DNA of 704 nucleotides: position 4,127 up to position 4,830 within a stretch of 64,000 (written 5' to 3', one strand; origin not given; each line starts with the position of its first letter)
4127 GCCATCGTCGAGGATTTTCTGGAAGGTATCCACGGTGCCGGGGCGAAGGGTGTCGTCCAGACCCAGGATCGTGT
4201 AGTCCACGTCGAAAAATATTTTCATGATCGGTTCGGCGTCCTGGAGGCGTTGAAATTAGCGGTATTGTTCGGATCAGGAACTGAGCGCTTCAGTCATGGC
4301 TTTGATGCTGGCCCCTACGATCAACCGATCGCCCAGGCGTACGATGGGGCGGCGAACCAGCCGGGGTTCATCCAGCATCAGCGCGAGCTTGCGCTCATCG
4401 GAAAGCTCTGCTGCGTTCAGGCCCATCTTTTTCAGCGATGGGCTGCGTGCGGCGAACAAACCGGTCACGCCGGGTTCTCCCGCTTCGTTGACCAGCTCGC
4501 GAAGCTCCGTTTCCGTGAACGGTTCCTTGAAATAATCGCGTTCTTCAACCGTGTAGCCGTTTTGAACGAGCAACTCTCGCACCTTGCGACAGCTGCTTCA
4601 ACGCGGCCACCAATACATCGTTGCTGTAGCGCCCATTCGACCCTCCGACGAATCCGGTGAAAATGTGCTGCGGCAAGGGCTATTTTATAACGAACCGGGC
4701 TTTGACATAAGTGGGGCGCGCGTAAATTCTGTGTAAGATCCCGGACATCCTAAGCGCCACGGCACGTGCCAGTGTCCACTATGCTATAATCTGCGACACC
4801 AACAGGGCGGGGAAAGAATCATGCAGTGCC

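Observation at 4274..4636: ArsC/Spx-family gene with TGA exactly at the first Cys of its CxxC motif, plus a SECIS-like hairpin: candidate selenoprotein mis-called as a truncated ORF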

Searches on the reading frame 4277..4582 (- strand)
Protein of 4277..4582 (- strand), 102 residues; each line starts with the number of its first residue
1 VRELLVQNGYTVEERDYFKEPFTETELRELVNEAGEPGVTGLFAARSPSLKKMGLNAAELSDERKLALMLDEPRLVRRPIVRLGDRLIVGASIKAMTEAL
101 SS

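Call 4: search_protein_families(library=pfam, proteins=[window:4277-4582:-], max_evalue=0.01)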
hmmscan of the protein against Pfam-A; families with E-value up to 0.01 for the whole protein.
seq(102 aa): 1 family
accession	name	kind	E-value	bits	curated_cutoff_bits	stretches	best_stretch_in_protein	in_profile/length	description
PF03960.21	ArsC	-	6.6e-11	42.8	24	1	36-92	17-72/79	ArsC family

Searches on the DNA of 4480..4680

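Call 64: search_rna_families(source=window, start=4480, end=4680, threshold=evalue, max_evalue=10)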
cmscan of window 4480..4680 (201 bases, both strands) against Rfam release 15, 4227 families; matches with E-value up to 10: 5.
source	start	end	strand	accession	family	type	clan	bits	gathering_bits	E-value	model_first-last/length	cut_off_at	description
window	4482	4514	-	RF03060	uup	Cis-reg;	-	14.6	36.8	1.8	1-48/48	no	uup RNA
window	4536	4623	-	RF02756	ES239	Gene; sRNA;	-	13.6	62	2.9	1-123/123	no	ES239 sRNA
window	4494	4523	-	RF03290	mir-9428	Gene; miRNA;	-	13.4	81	3.5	1-68/68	no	mir-9428 microRNA precursor family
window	4627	4657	+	RF01713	Moco-II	Cis-reg;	-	12.9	35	7.8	1-46/46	no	Moco-II RNA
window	4508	4550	-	RF03071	Sodium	Cis-reg; riboswitch;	-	10.6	40.5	7.4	1-55/55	no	Na+ riboswitch aptamer (DUF1646)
